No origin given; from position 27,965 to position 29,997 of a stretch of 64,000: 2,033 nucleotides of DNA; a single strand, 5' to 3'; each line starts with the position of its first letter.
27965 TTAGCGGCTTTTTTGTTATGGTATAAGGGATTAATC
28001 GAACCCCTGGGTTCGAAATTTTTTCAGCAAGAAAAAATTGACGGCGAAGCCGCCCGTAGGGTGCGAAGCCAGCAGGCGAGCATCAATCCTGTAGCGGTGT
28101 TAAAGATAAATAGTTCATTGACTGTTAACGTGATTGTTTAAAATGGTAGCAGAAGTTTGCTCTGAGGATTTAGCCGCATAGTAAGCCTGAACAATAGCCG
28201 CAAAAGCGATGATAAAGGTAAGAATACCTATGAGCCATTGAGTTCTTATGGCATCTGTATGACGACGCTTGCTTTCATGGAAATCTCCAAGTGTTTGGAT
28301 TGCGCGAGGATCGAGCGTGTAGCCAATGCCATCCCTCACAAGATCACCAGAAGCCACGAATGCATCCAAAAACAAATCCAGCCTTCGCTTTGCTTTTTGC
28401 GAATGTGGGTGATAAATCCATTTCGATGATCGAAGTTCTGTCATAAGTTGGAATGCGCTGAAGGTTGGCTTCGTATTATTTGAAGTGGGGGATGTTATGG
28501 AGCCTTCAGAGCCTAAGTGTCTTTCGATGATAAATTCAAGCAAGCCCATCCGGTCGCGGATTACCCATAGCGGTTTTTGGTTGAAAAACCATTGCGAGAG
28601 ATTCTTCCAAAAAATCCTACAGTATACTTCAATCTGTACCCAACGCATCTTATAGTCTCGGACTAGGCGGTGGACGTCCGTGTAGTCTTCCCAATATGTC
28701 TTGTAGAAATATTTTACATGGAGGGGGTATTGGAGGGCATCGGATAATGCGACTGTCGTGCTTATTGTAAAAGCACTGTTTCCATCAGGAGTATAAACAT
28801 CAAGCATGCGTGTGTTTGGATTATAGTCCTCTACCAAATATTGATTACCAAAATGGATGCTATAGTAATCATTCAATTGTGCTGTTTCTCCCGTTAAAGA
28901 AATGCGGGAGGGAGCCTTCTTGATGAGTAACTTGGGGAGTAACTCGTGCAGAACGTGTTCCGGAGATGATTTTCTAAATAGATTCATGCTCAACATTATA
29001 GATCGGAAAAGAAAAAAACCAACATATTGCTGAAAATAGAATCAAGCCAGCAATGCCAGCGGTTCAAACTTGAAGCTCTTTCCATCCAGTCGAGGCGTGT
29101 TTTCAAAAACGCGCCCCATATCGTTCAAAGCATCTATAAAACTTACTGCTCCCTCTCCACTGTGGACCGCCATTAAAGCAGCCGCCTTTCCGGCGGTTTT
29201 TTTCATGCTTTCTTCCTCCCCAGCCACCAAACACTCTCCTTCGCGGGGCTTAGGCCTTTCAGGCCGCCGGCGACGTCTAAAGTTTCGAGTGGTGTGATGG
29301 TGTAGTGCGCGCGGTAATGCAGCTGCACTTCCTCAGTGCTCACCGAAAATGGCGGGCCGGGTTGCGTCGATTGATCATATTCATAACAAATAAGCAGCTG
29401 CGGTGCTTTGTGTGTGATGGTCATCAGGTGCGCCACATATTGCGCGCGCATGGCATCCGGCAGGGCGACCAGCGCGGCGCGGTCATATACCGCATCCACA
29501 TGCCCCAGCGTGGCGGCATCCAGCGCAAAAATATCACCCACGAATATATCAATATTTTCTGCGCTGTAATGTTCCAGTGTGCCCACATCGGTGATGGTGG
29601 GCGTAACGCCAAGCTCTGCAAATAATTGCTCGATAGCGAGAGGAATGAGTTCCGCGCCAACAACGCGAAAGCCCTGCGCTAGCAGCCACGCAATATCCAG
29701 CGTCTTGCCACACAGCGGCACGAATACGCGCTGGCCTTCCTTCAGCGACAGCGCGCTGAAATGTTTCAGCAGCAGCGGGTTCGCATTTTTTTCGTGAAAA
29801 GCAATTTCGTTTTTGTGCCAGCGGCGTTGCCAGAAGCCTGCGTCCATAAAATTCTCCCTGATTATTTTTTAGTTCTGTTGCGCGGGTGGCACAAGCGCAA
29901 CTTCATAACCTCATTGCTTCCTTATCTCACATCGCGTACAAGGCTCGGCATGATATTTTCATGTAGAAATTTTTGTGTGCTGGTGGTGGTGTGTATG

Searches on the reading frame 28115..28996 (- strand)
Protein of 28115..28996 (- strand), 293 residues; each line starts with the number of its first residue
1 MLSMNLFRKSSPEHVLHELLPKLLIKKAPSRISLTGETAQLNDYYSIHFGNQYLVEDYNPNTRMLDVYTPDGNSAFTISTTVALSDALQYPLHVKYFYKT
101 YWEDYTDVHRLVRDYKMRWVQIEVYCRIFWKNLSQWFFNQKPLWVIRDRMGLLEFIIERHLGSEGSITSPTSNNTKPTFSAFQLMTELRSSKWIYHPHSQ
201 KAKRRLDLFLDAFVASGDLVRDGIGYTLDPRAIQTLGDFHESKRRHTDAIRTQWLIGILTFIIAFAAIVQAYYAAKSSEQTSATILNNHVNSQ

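Call 7: search_protein_families(library=pfam, proteins=[window:28115-28996:-], max_evalue=0.1)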
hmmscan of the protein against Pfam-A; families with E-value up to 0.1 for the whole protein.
window:28115-28996:- (293 aa): 0 families

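Call 8: search_protein_families(library=padloc, proteins=[window:28115-28996:-], max_evalue=0.1)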
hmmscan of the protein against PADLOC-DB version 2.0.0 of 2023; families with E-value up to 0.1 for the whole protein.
window:28115-28996:- (293 aa): 0 families

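Call 9: search_protein_families(library=ncbifam, proteins=[window:28115-28996:-], max_evalue=0.1)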
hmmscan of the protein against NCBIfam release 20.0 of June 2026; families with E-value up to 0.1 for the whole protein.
window:28115-28996:- (293 aa): 1 family
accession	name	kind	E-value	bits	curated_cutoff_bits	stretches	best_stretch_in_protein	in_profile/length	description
NF045849.1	ICE_MMCAP2_0565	equivalog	0.079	12.6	40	0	253-279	18-44/80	Mbov_0395 family pilin-like conjugal transfer protein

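Call 50: search_protein_families(library=phrogs, proteins=[window:28115-28996:-], max_evalue=0.001)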
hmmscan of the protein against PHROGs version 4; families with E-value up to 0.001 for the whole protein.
window:28115-28996:- (293 aa): 1 family
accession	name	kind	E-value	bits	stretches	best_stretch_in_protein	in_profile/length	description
phrog_7611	-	unknown function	2.9e-17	64.2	1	21-268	8-248/260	-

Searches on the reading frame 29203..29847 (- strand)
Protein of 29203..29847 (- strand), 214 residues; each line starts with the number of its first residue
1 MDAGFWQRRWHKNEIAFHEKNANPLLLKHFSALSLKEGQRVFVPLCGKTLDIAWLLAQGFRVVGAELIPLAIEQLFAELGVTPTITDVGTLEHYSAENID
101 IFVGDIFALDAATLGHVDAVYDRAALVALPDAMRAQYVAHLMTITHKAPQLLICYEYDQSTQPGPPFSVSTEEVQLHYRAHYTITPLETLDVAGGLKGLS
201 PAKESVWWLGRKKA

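Call 7: search_protein_families(library=pfam, proteins=[window:29203-29847:-], max_evalue=0.1)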
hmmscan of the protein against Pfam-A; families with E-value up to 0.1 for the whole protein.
window:29203-29847:- (214 aa): 1 family
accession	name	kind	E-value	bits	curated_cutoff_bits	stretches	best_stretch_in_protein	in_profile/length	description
PF05724.17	TPMT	-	4.5e-62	210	26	1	1-195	1-196/218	Thiopurine S-methyltransferase (TPMT)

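Call 8: search_protein_families(library=padloc, proteins=[window:29203-29847:-], max_evalue=0.1)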
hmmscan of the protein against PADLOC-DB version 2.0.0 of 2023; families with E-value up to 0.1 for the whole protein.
window:29203-29847:- (214 aa): 1 family
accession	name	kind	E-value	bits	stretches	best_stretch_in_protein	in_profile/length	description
PDLC04134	mad2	-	5.8e-11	39.9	1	24-190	278-425/492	mads_2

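Call 9: search_protein_families(library=ncbifam, proteins=[window:29203-29847:-], max_evalue=0.1)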
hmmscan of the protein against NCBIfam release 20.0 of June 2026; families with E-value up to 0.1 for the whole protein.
window:29203-29847:- (214 aa): 3 families
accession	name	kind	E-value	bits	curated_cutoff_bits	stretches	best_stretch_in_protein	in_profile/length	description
TIGR03840.1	TMPT_Se_Te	equivalog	5.3e-81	271.2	223.2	1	5-209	2-212/213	thiopurine S-methyltransferase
NF009732.0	PRK13255.1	equivalog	2.9e-70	236.2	213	1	1-193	1-194/218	thiopurine S-methyltransferase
NF009733.0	PRK13256.1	equivalog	6.5e-30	104.6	429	1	4-180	10-188/226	thiopurine S-methyltransferase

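Call 38: list_cluster_members(proteins=[window:29203-29847:-, window:17408-19639:-, window:20038-21612:+, window:21896-22720:+, window:22705-23214:+, window:23413-24117:+, window:28115-28996:-, window:15671-16678:-])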
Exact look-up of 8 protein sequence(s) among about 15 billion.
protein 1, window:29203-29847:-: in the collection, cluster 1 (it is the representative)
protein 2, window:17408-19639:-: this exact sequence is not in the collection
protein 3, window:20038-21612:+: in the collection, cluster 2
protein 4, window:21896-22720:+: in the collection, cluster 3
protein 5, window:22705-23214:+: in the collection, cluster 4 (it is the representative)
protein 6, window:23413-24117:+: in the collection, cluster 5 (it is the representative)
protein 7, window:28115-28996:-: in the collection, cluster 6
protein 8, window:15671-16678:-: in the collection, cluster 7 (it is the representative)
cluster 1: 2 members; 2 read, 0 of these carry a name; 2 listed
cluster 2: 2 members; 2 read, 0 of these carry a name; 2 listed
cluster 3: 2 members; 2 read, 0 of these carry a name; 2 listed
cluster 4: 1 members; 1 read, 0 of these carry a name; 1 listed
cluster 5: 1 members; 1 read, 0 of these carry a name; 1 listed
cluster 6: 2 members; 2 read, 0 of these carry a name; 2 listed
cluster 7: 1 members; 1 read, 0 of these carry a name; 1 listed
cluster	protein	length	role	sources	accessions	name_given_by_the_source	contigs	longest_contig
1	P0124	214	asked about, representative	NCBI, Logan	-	-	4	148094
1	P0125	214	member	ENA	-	-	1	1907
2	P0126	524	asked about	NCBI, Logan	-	-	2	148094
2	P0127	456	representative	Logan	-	-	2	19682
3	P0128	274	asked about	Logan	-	-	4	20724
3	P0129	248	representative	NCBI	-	-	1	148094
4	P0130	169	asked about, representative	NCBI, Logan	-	-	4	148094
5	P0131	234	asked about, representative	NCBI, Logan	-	-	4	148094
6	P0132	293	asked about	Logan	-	-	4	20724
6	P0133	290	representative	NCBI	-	-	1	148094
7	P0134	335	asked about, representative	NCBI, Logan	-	-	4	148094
